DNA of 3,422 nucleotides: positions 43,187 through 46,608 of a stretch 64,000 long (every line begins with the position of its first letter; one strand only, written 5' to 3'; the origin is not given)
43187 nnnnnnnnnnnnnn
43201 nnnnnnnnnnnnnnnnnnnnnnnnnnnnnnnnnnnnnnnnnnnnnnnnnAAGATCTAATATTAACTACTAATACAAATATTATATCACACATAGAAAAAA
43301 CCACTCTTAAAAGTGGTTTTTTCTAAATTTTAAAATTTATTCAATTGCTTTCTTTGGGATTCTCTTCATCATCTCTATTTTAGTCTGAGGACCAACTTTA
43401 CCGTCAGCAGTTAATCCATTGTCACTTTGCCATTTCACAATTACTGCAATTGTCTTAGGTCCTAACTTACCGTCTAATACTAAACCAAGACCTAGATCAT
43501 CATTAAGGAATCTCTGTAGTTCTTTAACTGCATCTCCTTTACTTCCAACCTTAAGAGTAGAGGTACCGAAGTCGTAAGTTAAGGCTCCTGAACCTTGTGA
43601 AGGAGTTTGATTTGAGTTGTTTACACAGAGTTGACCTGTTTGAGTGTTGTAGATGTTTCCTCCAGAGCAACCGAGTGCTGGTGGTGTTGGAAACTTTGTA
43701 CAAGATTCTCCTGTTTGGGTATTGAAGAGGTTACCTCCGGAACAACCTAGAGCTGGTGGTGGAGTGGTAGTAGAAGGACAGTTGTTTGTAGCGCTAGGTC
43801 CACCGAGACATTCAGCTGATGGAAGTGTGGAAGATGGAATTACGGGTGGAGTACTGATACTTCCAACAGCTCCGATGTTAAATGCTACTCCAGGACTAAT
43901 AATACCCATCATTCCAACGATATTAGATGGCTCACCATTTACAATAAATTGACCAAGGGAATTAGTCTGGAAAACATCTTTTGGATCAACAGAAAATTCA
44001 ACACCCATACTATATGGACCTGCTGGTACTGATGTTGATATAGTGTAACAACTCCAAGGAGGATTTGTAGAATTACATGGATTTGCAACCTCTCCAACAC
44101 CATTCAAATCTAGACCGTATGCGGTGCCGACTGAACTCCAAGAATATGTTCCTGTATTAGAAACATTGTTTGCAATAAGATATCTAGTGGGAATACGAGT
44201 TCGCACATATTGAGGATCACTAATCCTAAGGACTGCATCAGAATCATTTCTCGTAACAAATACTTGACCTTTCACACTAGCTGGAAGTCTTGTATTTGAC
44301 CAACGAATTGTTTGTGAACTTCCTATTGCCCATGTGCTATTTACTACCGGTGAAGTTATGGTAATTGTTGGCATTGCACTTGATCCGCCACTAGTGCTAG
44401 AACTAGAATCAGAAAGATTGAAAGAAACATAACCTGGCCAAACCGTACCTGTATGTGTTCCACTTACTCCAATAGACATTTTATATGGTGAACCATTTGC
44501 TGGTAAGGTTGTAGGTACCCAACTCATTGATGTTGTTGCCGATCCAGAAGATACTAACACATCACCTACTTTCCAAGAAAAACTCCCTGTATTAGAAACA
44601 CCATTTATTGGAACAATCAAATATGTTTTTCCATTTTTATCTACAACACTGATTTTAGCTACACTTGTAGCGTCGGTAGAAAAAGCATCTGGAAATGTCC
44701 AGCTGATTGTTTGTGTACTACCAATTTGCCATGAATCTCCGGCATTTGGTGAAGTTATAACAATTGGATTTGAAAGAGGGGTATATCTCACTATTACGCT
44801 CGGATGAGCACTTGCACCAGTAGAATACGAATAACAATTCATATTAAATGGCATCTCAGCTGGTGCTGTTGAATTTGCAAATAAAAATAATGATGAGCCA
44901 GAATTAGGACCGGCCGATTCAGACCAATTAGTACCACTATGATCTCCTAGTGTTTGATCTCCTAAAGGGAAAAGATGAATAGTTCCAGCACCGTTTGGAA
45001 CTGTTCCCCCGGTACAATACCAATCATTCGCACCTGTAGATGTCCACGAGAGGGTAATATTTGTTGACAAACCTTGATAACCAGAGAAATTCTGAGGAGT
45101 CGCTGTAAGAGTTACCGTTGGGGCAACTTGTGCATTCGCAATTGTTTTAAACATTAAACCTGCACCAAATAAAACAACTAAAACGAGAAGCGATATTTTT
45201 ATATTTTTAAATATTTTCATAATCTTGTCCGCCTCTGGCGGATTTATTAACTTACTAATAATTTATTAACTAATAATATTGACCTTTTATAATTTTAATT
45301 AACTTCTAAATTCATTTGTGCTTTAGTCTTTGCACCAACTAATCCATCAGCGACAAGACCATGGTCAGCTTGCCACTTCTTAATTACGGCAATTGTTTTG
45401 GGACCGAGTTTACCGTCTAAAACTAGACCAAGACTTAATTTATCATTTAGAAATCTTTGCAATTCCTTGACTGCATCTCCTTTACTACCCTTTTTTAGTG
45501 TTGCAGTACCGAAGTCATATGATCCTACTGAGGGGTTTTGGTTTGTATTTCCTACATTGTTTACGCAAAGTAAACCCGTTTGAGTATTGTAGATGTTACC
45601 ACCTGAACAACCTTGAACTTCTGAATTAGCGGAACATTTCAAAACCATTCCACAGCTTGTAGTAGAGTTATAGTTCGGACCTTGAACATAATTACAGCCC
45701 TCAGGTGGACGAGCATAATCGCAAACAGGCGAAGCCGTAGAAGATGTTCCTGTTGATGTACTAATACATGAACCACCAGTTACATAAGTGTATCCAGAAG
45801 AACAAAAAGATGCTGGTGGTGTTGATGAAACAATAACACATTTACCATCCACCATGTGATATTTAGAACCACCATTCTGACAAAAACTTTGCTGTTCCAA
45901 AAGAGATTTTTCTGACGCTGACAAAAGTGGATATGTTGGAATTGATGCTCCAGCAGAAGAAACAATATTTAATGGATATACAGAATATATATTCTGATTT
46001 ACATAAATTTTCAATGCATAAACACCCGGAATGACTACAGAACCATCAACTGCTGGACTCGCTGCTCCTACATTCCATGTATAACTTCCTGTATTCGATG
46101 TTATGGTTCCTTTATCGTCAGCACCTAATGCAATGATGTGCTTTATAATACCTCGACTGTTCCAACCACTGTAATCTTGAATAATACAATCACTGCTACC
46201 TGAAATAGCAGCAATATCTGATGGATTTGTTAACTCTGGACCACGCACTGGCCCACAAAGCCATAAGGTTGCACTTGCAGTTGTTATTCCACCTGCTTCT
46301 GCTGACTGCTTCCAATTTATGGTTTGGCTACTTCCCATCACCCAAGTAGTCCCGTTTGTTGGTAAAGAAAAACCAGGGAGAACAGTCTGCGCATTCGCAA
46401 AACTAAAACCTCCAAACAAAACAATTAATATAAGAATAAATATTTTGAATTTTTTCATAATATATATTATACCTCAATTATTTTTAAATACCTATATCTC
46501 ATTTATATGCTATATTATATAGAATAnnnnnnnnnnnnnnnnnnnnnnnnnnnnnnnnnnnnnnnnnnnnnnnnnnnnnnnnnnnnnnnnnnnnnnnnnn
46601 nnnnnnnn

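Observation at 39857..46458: Alternating A-B-A-B array of secreted PG-binding paralogs with identical termini and swapped central domains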

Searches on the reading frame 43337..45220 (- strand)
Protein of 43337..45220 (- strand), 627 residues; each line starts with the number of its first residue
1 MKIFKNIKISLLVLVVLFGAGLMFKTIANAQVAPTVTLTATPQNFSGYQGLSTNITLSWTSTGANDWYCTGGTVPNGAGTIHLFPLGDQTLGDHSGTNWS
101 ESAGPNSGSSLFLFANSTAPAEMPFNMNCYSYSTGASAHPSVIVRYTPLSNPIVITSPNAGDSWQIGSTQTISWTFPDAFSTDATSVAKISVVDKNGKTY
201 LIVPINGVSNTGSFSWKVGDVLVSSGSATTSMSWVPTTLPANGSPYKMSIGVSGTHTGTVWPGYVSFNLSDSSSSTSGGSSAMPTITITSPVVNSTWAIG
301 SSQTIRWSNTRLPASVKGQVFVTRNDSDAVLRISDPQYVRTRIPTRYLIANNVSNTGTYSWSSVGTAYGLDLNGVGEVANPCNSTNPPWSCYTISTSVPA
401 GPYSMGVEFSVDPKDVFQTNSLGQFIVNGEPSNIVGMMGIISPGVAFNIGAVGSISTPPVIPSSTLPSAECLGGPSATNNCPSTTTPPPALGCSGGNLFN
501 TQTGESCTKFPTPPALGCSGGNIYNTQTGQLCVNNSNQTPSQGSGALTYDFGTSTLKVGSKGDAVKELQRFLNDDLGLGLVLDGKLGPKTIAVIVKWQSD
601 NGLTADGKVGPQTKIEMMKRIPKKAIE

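Call 4: search_protein_families(library=pfam, proteins=[window:43337-45220:-], max_evalue=0.1)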
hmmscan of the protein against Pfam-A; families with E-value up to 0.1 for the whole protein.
window:43337-45220:- (627 aa): 4 families
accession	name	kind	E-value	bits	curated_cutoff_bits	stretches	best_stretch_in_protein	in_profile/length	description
PF01471.23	PG_binding_1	-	2.4e-10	40.9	23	1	562-614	2-54/57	Putative peptidoglycan binding domain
PF09374.15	PG_binding_3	-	0.00071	20.1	24.6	0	564-594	2-31/76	Predicted Peptidoglycan domain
PF10342.15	Kre9_KNH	-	0.0024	19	24.6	0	157-225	1-67/94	Kre9/KNH-like N-terminal Ig-like domain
PF23585.1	DUF7137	-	0.019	15.1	27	1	153-221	7-77/137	Domain of unknown function (DUF7137)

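Call 14: find_encoding_contigs(protein=window:43337-45220:-, flank=10000, max_places=10)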
Protein window:43337-45220:- (627 aa): no gene with exactly this product is on record in the collection.

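Call 16: find_homologous_proteins(query=window:43337-45220:-, max_evalue=0.00001)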
Query window:43337-45220:- (627 aa): 5 proteins with E <= 0.00001 among 8000 candidates.
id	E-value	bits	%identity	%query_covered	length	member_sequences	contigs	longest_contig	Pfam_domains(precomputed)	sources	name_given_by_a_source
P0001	1.2e-121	425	60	55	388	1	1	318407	PF01471.24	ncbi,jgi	ncbi:MAG: peptidoglycan-binding domain-containing protein [Candidatus Paceibacterota bacterium]|jgi:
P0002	1.2e-103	366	49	73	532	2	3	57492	-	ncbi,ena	-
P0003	3.2e-40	157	37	54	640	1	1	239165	PF01833.31,PF01471.24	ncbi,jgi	ncbi:MAG: peptidoglycan-binding protein [Candidatus Paceibacterota bacterium]|jgi:hypothetical prote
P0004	1.7e-9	55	23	46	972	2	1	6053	PF13585.13,PF10342.16,PF18962.8,PF21471.4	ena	-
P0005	3.3e-8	51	26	40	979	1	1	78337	PF10342.16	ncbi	-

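Call 18: find_encoding_contigs(protein=P0001, flank=10000, max_places=10)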
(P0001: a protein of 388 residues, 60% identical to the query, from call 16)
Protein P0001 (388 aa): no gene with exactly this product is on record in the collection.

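Call 19: find_encoding_contigs(protein=P0002, flank=10000, max_places=10)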
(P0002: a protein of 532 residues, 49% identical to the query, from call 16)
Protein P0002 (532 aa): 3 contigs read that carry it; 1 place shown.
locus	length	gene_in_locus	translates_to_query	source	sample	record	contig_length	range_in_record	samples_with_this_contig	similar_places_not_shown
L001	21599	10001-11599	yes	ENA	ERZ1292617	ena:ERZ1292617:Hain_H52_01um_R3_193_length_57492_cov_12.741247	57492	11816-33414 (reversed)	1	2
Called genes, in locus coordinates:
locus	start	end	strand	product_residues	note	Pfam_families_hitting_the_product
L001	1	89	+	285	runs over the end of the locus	PF02683:DsbD_TM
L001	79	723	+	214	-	PF08534:Redoxin, PF00578:AhpC-TSA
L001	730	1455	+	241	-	PF18916:Lycopene_cyc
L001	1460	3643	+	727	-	PF19335:HMBD, PF00122:E1-E2_ATPase, PF00702:Hydrolase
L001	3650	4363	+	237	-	PF00300:His_Phos_1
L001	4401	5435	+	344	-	PF00403:HMA, PF13386:DsbD_2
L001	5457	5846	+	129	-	PF13473:Cupredoxin_1 (weak)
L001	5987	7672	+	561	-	PF00999:Na_H_Exchanger, PF02254:TrkA_N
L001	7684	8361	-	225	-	PF02811:PHP (faint), PF13263:PHP_C (weak)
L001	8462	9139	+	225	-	PF05552:MS_channel_1st_1 (weak)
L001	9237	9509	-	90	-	-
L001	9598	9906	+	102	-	PF00829:Ribosomal_L21p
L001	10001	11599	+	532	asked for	-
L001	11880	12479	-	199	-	PF21176:RecR_HhH, PF13662:Toprim_4 (weak), PF21175:RecR_C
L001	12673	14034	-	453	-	PF00772:DnaB, PF13481:AAA_25, PF03796:DnaB_C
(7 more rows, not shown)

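Call 20: find_encoding_contigs(protein=P0003, flank=10000, max_places=10)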
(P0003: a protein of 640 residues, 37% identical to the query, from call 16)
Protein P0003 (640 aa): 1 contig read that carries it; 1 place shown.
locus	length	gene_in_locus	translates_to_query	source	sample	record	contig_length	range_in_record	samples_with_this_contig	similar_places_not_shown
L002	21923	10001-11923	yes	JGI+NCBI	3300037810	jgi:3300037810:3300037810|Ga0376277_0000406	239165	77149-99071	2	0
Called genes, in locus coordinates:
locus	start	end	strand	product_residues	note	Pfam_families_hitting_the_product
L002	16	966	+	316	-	PF01029:NusB, PF00293:NUDIX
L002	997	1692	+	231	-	PF22935:RM44_endonuclase, PF14622:Ribonucleas_3_3, PF00636:Ribonuclease_3, PF00035:dsrm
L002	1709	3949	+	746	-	PF02463:SMC_N, PF13175:AAA_15 (weak), PF13476:AAA_23, PF13304:AAA_21 (weak)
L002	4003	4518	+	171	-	PF07963:N_methyl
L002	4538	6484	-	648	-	PF00768:Peptidase_S11, PF13354:Beta-lactamase2, PF09587:PGA_cap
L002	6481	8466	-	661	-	PF08206:OB_RNB (weak), PF22896:OB_RNR_1st (faint), PF17849:OB_Dis3, PF17876:CSD2, PF00773:RNB, PF00575:S1 (weak)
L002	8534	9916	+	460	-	PF01471:PG_binding_1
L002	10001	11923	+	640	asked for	PF01833:TIG, PF01471:PG_binding_1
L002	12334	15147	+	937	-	PF01471:PG_binding_1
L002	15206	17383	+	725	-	PF01471:PG_binding_1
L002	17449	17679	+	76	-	-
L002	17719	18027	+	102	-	PF00886:Ribosomal_S16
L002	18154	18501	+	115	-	PF13083:KH_KhpA-B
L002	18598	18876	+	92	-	-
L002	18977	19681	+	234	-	PF01746:tRNA_m1G_MT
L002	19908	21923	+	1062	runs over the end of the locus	PF04563:RNA_pol_Rpb2_1, PF04561:RNA_pol_Rpb2_2, PF04565:RNA_pol_Rpb2_3, PF10385:RNA_pol_Rpb2_45, PF00562:RNA_pol_Rpb2_6, PF04560:RNA_pol_Rpb2_7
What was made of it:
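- L002 also has four PG-binding genes plus the small gene (call 20).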

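Call 64: search_protein_families(library=ncbifam, proteins=[window:43337-45220:-], max_evalue=0.1)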
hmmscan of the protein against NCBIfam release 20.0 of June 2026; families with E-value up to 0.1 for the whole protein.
window:43337-45220:- (627 aa): 4 families
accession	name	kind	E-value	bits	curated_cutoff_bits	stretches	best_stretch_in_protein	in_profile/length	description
NF052336.1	PdgHdaseHSB100310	equivalog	5.4e-07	29.3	500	1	568-614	264-310/316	peptidoglycan hydrolase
TIGR02869.1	spore_SleB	equivalog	1.8e-06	28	236.5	1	553-617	4-68/201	spore cortex-lytic enzyme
NF052335.1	PdgHdaseHSB129560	equivalog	0.00014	21.3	500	1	564-613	275-324/330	peptidoglycan hydrolase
NF040573.1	holin_dep_muram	equivalog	0.063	13.1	240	0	557-595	90-127/200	holin-associated N-acetylmuramidase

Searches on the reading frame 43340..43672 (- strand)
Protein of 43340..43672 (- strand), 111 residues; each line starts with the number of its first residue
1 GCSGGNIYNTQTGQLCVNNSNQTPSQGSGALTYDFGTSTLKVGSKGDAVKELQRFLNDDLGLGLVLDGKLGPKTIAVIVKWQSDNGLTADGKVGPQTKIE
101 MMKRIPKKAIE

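Call 27: find_related_loci(query=A1, collection=genome_contigs, flank=10000)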
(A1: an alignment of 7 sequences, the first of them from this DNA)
Query A1 (111 aa) in genome_contigs; peptide patterns used: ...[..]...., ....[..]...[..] (x = any residue, [..] = any of these).
65 stretches matched a pattern; 28 encode a relative of the query (tblastn E <= 1e-3); 27 distinct loci.
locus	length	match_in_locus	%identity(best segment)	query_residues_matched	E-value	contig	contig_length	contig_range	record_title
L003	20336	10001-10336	65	1-105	7e-43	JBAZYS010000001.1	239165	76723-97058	MAG: Candidatus Paceibacterota bacterium isolate SO_2017_GW1_86 NODE_406_length_239165_cov_3.120261_OW334_2017, whole ge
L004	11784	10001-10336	64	1-105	1e-42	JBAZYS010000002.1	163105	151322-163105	MAG: Candidatus Paceibacterota bacterium isolate SO_2017_GW1_86 NODE_719_length_163105_cov_3.266557_OW334_2017, whole ge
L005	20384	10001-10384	59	1-101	4e-40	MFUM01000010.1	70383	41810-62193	MAG: Candidatus Nomurabacteria bacterium RIFCSPHIGHO2_12_FULL_42_19 rifcsphigho2_12_scaffold_620, whole genome shotgun s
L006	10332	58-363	63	1-104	6e-39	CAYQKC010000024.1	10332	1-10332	MAG TPA_asm: uncultured Candidatus Saccharibacteria bacterium isolate SRP093762_co1_171 genome assembly, contig: NODE_37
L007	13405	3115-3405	66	1-103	2e-37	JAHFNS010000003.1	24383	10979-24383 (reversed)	MAG: Candidatus Nomurabacteria bacterium isolate nzgw486 NODE_738_length_24384_cov_14.703458, whole genome shotgun seque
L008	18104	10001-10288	66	1-101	8e-37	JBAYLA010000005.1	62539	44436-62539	MAG: Candidatus Paceibacterota bacterium isolate SO_2016_GW1_92 scaffold00980_OW334_2016, whole genome shotgun sequence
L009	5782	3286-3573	63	1-101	2e-36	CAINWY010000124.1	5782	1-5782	uncultured bacterium isolate Umea_bin-03904 genome assembly, contig: bin-03904:124/125, whole genome shotgun sequence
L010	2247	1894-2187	62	1-103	9e-36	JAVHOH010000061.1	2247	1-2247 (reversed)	MAG: Candidatus Paceibacterota bacterium isolate WB02no19_35_22 NODE_36103_length_2247_cov_13.619526, whole genome shotg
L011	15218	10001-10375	57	1-101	3e-35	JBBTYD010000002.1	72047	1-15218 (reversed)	MAG: Patescibacteria group bacterium isolate H43-bin168_1 H43_bin168_1_000000000002, whole genome shotgun sequence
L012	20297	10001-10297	60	1-101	5e-34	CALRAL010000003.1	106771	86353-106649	MAG: Candidatus Nomurabacteria bacterium isolate Ike-150m-34 genome assembly, contig: Ike-150-c41, whole genome shotgun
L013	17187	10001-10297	61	1-105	4e-34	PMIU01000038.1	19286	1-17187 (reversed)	MAG: Candidatus Nomurabacteria bacterium isolate fen_1327 73.20120600_E3D.179_contig_436835, whole genome shotgun sequen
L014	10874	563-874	62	1-101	6e-32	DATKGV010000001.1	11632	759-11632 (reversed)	MAG TPA_asm: Candidatus Paceibacterota bacterium isolate SMAG_U14560 k141_87063, whole genome shotgun sequence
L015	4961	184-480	58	8-102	8e-32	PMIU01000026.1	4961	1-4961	MAG: Candidatus Nomurabacteria bacterium isolate fen_1327 73.20120600_E3D.179_contig_32287, whole genome shotgun sequenc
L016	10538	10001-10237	67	33-111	1e-30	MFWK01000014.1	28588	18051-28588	MAG: Candidatus Nomurabacteria bacterium RIFOXYD2_FULL_35_12 rifoxyd2_full_scaffold_264, whole genome shotgun sequence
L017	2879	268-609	54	1-101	9e-31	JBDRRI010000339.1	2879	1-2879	MAG: Candidatus Zixiibacteriota bacterium isolate MEGAHIT-group-2.90 k141_315665, whole genome shotgun sequence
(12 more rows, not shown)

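Call 57: search_protein_families(library=pfam, proteins=[L012:10495-11175:+, L012:11345-11623:+, L012:11959-12465:+, L012:14402-14809:+], max_evalue=0.01)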
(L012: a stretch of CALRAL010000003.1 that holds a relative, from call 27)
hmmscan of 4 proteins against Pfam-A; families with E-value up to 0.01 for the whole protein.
L012:10495-11175:+ (226 aa): 1 family
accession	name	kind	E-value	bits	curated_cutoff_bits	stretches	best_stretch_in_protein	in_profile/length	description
PF01797.21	Y1_Tnp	-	1.4e-06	28.8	23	1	58-148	25-119/121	Transposase IS200 like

L012:11345-11623:+ (92 aa): 5 families
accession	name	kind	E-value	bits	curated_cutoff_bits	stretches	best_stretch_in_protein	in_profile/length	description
PF07798.16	CCDC90-like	-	0.00037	20.8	33.5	1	12-72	29-90/175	Coiled-coil domain-containing protein 90-like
PF14523.12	Syntaxin_2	-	0.0025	18.3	26.5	1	11-84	9-74/134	Syntaxin-like protein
PF11083.13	Relaxase_C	-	0.0036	18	30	1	15-73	61-119/125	C-terminal helical hairpin domain from relaxase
PF01540.21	Lipoprotein_7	-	0.0061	17.4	24.1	0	23-67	57-101/112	Adhesin lipoprotein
PF09177.16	STX6_10_61_N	-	0.0093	16.9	29.4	0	39-74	35-64/99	Syntaxin 6/10/61, N-terminal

L012:11959-12465:+ (168 aa): 1 family
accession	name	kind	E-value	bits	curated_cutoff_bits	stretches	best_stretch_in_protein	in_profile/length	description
PF01936.24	NYN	-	2.4e-17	64.2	24.2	1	6-145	1-129/145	NYN domain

L012:14402-14809:+ (135 aa): 1 family
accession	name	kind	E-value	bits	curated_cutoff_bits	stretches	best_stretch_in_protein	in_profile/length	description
PF02452.23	PemK_toxin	-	8.1e-12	45.8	23.1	1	31-131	2-107/109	PemK-like, MazF-like toxin of type II toxin-antitoxin system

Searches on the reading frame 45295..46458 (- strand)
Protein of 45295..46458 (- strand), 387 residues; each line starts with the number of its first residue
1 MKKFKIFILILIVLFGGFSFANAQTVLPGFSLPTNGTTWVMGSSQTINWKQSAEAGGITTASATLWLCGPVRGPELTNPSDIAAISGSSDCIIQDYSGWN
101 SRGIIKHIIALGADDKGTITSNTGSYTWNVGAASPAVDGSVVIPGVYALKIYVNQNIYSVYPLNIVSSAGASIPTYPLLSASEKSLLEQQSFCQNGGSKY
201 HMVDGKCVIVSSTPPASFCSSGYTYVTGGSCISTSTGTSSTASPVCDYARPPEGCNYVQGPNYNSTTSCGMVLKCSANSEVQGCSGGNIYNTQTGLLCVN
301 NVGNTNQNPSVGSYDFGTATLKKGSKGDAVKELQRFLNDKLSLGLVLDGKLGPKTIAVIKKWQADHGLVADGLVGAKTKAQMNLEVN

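Call 4: search_protein_families(library=pfam, proteins=[window:45295-46458:-], max_evalue=0.1)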
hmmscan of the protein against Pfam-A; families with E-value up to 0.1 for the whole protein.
window:45295-46458:- (387 aa): 3 families
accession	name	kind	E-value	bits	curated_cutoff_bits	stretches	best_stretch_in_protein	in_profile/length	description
PF01471.23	PG_binding_1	-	2.9e-11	43.8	23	1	327-382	2-57/57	Putative peptidoglycan binding domain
PF10342.15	Kre9_KNH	-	0.00014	23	24.6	1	33-83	2-47/94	Kre9/KNH-like N-terminal Ig-like domain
PF09374.15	PG_binding_3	-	0.013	16.1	24.6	0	329-363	2-34/76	Predicted Peptidoglycan domain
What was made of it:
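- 45295..46458 (-): B2: 387-aa secreted protein. Signal peptide, one Kre9/KNH-like Ig-like domain, Cys-rich region, one Cys-loop motif (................), C-terminal PG_binding_1. Pfam PG_binding_1 E=2.9e-11; Kre9_KNH 23.0 bits, below the 24.6 cut-off (call 4).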

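Call 47: find_encoding_contigs(protein=window:45295-46458:-, flank=10000, max_places=10)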
Protein window:45295-46458:- (387 aa): no gene with exactly this product is on record in the collection.

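Call 64: search_protein_families(library=ncbifam, proteins=[window:45295-46458:-], max_evalue=0.1)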
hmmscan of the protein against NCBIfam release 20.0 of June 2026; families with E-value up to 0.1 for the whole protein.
window:45295-46458:- (387 aa): 4 families
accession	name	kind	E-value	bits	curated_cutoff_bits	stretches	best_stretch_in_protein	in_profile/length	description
TIGR02869.1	spore_SleB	equivalog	4e-08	33.4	236.5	1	318-383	4-69/201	spore cortex-lytic enzyme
NF052336.1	PdgHdaseHSB100310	equivalog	7.2e-05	22.3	500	1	318-384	182-248/316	peptidoglycan hydrolase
NF052335.1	PdgHdaseHSB129560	equivalog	0.00036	20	500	1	312-383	191-262/330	peptidoglycan hydrolase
NF007891.0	PRK10594.1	equivalog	0.074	11.8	425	1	354-384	321-351/617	L,D-transpeptidase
